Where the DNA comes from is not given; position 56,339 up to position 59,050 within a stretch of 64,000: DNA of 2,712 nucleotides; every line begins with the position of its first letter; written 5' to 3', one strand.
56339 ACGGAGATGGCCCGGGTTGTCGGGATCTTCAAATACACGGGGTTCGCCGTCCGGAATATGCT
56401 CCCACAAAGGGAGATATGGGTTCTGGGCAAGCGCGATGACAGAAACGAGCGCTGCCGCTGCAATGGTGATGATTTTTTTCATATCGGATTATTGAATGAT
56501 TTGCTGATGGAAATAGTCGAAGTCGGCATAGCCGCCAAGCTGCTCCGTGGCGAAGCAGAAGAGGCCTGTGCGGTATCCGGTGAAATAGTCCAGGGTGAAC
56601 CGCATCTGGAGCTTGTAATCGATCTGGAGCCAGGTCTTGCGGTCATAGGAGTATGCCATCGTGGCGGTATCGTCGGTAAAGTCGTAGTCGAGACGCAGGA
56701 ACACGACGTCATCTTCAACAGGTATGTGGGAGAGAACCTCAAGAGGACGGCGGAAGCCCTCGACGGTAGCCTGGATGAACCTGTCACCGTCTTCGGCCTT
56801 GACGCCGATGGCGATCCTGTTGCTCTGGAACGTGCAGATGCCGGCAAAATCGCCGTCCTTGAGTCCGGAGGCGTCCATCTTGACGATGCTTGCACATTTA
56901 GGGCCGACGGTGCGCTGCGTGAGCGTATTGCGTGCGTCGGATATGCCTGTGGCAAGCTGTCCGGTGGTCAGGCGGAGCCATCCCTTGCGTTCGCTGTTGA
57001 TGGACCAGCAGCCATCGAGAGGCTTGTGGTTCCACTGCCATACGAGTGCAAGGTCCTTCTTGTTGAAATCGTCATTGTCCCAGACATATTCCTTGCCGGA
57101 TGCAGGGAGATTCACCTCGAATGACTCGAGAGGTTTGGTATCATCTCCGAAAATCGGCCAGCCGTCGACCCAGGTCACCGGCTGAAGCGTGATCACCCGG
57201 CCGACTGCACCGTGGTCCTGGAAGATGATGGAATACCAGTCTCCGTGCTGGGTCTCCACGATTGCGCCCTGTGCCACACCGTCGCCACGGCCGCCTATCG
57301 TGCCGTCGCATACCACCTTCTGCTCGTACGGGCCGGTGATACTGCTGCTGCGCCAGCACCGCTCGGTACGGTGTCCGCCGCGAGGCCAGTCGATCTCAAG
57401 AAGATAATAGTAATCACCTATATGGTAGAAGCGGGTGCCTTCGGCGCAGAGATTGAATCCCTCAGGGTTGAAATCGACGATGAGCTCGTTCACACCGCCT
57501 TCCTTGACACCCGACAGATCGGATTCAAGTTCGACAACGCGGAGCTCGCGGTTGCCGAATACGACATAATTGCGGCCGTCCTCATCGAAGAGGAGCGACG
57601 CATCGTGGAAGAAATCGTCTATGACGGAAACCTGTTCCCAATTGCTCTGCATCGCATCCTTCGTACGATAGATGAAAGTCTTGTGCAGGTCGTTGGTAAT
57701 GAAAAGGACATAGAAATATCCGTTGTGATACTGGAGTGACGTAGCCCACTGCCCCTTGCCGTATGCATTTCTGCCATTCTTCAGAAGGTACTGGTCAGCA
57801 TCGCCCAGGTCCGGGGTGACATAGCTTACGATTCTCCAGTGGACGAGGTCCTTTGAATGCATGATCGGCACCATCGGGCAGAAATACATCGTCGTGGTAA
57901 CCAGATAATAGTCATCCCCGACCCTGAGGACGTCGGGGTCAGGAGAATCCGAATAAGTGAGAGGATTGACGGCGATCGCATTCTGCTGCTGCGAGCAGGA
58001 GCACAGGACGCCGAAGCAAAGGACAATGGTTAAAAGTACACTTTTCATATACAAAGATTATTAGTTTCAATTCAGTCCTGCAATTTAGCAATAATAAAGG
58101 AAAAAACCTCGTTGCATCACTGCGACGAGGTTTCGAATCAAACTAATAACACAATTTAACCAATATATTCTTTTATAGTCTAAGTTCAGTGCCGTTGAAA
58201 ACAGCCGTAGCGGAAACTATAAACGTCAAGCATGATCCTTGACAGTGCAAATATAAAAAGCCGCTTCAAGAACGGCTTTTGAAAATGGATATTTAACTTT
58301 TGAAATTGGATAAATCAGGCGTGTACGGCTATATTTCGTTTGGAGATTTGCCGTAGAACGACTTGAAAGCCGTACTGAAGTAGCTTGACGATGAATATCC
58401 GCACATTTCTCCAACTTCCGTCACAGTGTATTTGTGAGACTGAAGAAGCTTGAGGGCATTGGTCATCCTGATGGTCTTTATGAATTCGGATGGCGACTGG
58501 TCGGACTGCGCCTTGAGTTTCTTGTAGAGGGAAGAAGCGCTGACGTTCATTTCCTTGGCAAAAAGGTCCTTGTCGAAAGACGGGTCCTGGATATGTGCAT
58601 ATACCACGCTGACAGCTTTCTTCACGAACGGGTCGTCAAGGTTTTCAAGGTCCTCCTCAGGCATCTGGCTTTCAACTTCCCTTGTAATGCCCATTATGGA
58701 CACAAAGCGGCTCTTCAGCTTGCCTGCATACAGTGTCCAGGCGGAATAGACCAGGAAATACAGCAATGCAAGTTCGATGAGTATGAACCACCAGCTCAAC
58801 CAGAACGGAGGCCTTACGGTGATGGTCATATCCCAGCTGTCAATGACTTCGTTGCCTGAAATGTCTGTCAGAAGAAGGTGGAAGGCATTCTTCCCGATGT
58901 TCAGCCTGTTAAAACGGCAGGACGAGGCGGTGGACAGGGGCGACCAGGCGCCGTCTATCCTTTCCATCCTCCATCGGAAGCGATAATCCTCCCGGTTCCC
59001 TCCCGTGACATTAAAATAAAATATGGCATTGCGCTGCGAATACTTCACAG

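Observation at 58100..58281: Self-contained ~140-nt unit inside the xylan cluster: candidate sRNA or peptide-leader attenuator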

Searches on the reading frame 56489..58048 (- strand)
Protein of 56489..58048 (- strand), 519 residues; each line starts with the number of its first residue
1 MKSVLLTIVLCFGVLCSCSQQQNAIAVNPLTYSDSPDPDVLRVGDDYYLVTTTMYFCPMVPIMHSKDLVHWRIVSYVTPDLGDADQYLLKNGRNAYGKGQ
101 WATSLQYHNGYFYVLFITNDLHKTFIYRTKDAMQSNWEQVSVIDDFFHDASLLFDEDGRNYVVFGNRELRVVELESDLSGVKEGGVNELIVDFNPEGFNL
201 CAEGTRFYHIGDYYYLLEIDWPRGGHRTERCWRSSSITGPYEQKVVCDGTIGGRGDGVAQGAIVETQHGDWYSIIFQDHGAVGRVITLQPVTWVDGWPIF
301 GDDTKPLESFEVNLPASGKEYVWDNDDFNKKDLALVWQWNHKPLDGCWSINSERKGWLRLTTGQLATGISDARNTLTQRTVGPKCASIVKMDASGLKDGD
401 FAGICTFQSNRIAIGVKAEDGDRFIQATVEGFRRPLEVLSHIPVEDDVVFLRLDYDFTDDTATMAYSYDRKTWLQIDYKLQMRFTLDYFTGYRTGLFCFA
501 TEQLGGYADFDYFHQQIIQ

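Call 6: search_protein_families(library=pfam, proteins=[window:56489-58048:-])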
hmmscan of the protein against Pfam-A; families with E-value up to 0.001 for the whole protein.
window:56489-58048:- (519 aa): 2 families
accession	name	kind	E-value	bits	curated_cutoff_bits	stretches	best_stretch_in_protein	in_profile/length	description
PF04616.20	Glyco_hydro_43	-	1.6e-38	133.1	32.2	1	28-298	3-288/288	Glycosyl hydrolases family 43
PF17851.8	GH43_C2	-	1.3e-36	126.6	22.7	1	325-514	1-201/203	Beta xylosidase C-terminal Concanavalin A-like domain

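Call 18: find_related_loci(query=window:56489-58048:-, collection=genome_contigs, flank=3000)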
Query window:56489-58048:- (519 aa) in genome_contigs; peptide patterns used: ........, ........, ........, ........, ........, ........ (x = any residue, [..] = any of these).
105 stretches matched a pattern; 74 encode a relative of the query (tblastn E <= 1e-3); 74 distinct loci.
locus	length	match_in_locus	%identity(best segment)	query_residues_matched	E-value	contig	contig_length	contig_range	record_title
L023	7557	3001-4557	94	1-519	0e+0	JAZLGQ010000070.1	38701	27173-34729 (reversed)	MAG: Candidatus Cryptobacteroides sp. isolate T1900044994_TA20190056.MAGScoT_cleanbin_000042 SGB_4236_k141_684023, whole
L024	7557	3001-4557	91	1-519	0e+0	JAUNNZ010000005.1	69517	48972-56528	MAG: Bacteroidia bacterium isolate S33M_St_48 NODE_65_length_69517_cov_32.179825, whole genome shotgun sequence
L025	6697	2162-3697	63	23-515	0e+0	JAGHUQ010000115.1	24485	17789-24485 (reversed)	MAG: Candidatus Cryptobacteroides caccocaballi isolate E4_MB2_58 c_000000047515, whole genome shotgun sequence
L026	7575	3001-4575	57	1-515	0e+0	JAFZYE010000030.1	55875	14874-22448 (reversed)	MAG: Bacteroidaceae bacterium isolate RGIG8205 Water_buffalos_Rumen-3__c785013, whole genome shotgun sequence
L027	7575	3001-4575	57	1-515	0e+0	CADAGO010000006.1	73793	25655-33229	MAG: uncultured Bacteroidales bacterium isolate RUG13277 genome assembly, contig: RUG13277_asm_6, whole genome shotgun s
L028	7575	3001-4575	57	1-515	0e+0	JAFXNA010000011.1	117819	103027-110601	MAG: Bacteroidaceae bacterium isolate RGIG6563 Sheep_Reticulum-5__c661, whole genome shotgun sequence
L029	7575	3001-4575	56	1-515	0e+0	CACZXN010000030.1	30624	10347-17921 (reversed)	MAG: uncultured Bacteroidales bacterium isolate RUG13039 genome assembly, contig: RUG13039_asm_30, whole genome shotgun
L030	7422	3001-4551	60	27-518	0e+0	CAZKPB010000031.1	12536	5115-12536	MAG TPA_asm: uncultured Muribaculaceae bacterium isolate SRP192927_co1_65 genome assembly, contig: NODE_11607_length_125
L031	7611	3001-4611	59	3-516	0e+0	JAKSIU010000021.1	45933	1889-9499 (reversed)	MAG: Bacteroidaceae bacterium isolate Horse_feces29 MAG029_21, whole genome shotgun sequence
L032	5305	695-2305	59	3-516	0e+0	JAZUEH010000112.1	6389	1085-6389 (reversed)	MAG: Bacteroidaceae bacterium isolate T1900045300_TH20190070.MAGScoT_cleanbin_000028 SGB_6139_k141_1872405, whole genome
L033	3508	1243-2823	56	2-517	0e+0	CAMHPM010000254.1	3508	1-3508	MAG: uncultured Prevotellaceae bacterium isolate SRR11784281_bin.104_metaWRAP_v1.3_MAG genome assembly, contig: ERZ12203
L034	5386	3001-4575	56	1-517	0e+0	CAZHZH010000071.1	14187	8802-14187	MAG TPA_asm: uncultured Bacteroidaceae bacterium isolate SRP225648_co1_97 genome assembly, contig: NODE_10782_length_141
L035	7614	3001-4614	57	1-518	0e+0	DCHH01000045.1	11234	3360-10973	MAG TPA_asm: Bacteroidales bacterium UBA1757 UBA1757_contig_72829, whole genome shotgun sequence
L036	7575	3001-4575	56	6-517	0e+0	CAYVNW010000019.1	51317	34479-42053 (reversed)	MAG TPA_asm: uncultured Bacteroidaceae bacterium isolate SRP350583_co2_49 genome assembly, contig: NODE_785_length_51317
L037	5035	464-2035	56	2-515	0e+0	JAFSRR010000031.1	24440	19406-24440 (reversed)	MAG: Bacteroidales bacterium isolate RGIG3412 Goat_Reticulum.Co__c706818, whole genome shotgun sequence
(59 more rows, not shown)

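Call 19: find_related_loci(query=window:56489-58048:-, collection=metagenome_contigs, flank=3000)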
Query window:56489-58048:- (519 aa) in metagenome_contigs; peptide patterns used: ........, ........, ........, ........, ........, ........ (x = any residue, [..] = any of these).
83 stretches matched a pattern; 46 encode a relative of the query (tblastn E <= 1e-3); 46 distinct loci.
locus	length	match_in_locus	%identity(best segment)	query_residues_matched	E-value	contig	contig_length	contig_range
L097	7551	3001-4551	65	1-519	0e+0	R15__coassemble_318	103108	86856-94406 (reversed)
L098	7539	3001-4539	62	9-516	0e+0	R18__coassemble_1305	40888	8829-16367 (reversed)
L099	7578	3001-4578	58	1-516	0e+0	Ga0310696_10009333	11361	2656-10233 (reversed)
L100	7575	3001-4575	57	1-515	0e+0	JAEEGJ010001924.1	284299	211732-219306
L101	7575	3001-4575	57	1-515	0e+0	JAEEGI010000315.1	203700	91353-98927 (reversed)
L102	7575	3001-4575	57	1-515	0e+0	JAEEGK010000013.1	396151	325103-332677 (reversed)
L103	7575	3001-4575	56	1-515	0e+0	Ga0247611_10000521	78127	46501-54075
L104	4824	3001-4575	56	1-515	0e+0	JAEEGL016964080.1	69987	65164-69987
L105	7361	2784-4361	57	1-516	0e+0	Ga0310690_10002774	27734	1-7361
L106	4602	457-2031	56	2-515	0e+0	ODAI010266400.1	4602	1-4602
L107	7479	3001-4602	57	1-517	0e+0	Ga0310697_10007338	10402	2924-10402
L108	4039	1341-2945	56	1-517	0e+0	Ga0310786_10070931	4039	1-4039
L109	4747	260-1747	60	20-518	0e+0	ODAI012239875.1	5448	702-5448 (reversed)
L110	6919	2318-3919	56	1-517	0e+0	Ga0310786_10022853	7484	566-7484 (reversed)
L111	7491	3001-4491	59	20-515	0e+0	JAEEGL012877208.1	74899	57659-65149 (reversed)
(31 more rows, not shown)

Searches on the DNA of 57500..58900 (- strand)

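Call 3: search_rna_families(source=window, start=57500, end=58900, threshold=evalue, max_evalue=10, show_alignments=3)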
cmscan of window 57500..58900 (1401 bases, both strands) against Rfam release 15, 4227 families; matches with E-value up to 10: 7.
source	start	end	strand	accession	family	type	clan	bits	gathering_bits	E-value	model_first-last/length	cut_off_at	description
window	58098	58229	-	RF00515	PyrR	Cis-reg;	-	22.9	54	1.9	1-115/115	no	PyrR binding site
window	58095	58179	-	RF04312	trpB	Cis-reg;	-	21.6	59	3.6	1-107/107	no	trpB ncRNA motif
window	58097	58187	-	RF04179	BTnc049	Gene; sRNA;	-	20.2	81.9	1.4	1-111/111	no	Bacteroides sRNA BTnc049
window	58146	58289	+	RF02053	STnc430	Gene; sRNA;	-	18.9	47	4.9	1-162/162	no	Enterobacterial sRNA STnc430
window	58092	58224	-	RF01649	ceN67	Gene; snRNA; snoRNA; HACA-box;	-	17.2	70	6.4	1-130/130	no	Caenorhabditis snoRNA ceN67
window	58404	58452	-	RF02716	sno_ncR3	Gene; snRNA; snoRNA; CD-box;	-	15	88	6.3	1-75/75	no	Small nucleolar RNA ncR3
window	58095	58222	-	RF02079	STnc180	Gene; sRNA;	-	13.9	50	8.8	1-208/208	no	Enterobacterial sRNA STnc180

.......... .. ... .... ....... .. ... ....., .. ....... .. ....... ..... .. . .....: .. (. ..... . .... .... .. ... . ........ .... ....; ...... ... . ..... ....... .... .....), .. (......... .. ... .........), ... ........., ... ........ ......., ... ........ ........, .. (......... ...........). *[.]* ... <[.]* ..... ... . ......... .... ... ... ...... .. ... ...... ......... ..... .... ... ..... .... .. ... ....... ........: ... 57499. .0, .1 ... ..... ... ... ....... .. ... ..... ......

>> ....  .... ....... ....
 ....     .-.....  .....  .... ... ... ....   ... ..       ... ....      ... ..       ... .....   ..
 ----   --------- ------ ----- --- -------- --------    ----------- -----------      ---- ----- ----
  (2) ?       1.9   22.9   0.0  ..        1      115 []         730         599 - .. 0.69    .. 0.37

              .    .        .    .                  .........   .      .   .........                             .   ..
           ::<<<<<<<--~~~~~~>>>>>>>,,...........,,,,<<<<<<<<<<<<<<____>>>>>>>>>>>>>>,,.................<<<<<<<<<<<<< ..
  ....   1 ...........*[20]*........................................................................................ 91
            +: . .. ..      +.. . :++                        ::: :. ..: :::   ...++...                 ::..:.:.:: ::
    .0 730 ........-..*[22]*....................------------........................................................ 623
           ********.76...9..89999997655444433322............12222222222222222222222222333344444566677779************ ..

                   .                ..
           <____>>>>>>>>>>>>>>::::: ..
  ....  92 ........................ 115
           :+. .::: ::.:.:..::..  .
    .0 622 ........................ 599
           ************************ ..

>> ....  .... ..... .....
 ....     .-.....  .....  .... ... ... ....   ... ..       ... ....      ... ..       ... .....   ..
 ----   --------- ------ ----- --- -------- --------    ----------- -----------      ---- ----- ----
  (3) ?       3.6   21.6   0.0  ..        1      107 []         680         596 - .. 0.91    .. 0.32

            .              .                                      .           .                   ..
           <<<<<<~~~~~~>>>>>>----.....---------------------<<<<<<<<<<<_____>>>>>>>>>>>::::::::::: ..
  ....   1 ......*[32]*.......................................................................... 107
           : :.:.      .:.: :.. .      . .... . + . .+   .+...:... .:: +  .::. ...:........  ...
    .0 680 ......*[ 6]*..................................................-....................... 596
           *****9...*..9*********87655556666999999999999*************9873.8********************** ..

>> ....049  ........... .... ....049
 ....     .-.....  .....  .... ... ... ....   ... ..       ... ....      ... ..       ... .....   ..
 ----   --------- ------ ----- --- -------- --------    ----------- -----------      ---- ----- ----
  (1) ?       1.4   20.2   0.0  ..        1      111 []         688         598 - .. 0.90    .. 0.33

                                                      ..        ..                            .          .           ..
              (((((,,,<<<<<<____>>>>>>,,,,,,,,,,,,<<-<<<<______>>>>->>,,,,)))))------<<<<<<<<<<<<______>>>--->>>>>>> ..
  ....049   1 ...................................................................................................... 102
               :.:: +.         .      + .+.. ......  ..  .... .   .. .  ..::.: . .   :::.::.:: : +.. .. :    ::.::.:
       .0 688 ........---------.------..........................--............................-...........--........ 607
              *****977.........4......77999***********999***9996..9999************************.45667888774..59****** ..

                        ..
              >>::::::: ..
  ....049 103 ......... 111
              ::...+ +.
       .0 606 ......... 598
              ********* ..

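Call 29: build_rna_model(alignment_id=A2)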
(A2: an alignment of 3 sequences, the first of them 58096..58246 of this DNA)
Model R1 built from alignment A2 (3 sequences, 152 columns); structure: RNAalifold consensus.
model positions 152; base pairs 46; branch points 3; effective number of sequences 0.88; information 0.589 bits per position. Calibrated on 0.2 Mb of random sequence (short: E-values are rough).
structure used (alignment columns):
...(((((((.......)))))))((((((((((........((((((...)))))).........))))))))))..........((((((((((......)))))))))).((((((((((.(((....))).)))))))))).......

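Call 56: search_with_rna_model(model_id=R1, sources=[L166, L167, L168, L169, L170, L171], max_evalue=1, show_alignments=6, filters=off)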
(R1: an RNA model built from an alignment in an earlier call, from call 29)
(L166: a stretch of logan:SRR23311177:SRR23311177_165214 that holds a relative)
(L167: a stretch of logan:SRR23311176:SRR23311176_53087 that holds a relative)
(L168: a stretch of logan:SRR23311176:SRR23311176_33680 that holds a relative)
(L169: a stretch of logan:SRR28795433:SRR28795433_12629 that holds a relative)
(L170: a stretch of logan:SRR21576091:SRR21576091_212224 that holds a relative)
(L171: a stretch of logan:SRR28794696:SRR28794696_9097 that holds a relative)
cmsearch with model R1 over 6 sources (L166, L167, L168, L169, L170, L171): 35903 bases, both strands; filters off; matches with E-value up to 1: 8.
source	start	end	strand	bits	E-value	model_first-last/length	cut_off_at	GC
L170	4313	4463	+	142.7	6.9e-36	1-152/152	no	0.39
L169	5796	5946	+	137.5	1.5e-34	1-152/152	no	0.39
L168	3238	3380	+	61.3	1.2e-14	1-152/152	no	0.38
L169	5909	5938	-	18.7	0.0016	115-144/152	no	0.5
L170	4426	4455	-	18.7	0.0016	115-144/152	no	0.5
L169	5645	5794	+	10.8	0.18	1-152/152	no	0.37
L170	4162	4311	+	10.8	0.18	1-152/152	no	0.37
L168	3347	3372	-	9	0.54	117-142/152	no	0.65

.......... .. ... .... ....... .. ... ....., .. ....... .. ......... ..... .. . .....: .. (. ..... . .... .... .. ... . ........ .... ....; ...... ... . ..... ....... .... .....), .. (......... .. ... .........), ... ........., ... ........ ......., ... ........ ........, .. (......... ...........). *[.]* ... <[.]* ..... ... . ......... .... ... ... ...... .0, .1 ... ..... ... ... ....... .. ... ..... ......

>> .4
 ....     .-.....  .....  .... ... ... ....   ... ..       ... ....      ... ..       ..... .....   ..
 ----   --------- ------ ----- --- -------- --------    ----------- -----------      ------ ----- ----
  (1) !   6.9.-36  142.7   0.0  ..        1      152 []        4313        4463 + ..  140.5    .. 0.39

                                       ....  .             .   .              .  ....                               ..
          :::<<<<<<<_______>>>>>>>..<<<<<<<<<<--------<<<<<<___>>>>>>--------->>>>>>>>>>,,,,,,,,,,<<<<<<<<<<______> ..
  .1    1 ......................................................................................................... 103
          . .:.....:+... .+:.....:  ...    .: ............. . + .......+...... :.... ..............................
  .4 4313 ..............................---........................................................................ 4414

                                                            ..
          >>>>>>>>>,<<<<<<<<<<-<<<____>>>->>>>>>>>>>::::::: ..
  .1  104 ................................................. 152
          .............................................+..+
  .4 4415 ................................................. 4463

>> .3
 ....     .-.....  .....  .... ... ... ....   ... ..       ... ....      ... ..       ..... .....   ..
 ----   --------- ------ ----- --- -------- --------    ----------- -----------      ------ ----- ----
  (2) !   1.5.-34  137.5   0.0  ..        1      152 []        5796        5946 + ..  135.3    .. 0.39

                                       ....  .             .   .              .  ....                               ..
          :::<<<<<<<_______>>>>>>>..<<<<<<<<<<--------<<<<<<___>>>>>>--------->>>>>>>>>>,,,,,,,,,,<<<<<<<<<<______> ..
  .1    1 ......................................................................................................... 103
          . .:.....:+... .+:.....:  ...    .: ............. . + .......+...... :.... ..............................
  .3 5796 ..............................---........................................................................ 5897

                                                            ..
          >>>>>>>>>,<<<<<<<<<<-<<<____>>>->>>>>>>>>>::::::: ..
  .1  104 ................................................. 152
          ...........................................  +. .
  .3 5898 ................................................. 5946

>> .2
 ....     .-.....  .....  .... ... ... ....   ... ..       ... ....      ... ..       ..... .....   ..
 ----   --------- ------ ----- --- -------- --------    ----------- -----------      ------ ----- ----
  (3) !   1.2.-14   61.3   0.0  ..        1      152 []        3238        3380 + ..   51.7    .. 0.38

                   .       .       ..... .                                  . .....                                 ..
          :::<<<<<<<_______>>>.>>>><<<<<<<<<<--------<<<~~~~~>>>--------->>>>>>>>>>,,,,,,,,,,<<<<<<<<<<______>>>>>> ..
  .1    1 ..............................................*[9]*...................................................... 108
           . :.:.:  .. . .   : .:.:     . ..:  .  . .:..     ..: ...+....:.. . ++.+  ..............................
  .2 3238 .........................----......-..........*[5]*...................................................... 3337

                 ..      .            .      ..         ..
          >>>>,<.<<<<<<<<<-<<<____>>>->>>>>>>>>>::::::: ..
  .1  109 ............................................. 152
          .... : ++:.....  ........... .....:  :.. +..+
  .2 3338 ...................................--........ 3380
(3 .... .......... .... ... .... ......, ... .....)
